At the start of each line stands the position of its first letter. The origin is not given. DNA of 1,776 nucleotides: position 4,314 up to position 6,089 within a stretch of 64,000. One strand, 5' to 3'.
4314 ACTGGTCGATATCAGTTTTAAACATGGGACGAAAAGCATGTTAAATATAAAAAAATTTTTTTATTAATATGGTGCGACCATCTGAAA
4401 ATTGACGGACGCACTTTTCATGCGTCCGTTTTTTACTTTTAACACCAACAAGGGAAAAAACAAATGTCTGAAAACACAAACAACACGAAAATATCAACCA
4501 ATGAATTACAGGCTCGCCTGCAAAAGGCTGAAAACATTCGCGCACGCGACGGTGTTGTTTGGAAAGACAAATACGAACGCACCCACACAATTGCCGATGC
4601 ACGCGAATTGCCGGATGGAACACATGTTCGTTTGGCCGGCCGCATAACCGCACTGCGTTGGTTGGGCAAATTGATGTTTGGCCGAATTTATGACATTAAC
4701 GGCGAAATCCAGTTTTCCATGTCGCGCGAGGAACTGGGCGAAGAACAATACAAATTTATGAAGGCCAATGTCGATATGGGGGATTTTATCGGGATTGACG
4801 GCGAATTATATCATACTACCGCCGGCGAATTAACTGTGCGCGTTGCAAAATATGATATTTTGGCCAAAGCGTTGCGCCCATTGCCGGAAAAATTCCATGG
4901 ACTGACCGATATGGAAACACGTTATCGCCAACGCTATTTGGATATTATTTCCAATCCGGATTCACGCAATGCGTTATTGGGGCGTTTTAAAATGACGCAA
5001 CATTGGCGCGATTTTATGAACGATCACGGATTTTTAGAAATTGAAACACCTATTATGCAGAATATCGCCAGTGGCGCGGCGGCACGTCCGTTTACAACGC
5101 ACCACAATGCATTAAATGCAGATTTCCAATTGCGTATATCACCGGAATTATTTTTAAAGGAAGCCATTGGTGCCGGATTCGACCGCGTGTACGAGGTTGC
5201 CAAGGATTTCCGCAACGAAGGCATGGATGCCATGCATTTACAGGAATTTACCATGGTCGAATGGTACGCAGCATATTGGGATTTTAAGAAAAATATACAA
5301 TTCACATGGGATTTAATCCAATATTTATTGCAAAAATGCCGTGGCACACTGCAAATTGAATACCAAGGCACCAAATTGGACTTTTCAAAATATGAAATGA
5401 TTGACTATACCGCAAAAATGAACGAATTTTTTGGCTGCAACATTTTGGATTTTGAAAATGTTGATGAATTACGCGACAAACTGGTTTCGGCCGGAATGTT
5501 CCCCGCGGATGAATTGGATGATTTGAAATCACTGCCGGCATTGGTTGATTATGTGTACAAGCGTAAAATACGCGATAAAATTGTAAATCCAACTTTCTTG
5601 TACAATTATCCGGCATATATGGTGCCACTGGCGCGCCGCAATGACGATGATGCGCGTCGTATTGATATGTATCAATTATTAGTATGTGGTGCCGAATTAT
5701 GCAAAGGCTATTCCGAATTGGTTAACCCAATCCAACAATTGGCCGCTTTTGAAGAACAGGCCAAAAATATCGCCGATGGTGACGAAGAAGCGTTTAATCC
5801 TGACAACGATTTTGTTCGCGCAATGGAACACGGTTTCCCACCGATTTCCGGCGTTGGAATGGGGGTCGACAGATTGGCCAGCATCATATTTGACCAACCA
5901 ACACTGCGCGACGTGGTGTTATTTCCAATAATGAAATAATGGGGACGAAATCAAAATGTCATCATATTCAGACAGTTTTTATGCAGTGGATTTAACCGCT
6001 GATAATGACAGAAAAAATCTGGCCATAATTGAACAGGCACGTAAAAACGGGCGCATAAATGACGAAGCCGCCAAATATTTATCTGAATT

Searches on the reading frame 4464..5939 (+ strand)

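Call 58: search_protein_families(library=pfam, proteins=[window:4464-5939:+], max_evalue=0.00001)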
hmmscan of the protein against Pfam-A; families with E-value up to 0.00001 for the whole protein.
window:4464-5939:+ (491 aa): 2 families
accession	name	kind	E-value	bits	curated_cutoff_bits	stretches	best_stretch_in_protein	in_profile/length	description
PF00152.25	tRNA-synt_2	-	1.3e-73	248.2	25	1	149-490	1-307/308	tRNA synthetases class II (D, K and N)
PF01336.31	tRNA_anti-codon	-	3.6e-07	30.4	27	1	55-133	1-75/75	OB-fold nucleic acid binding domain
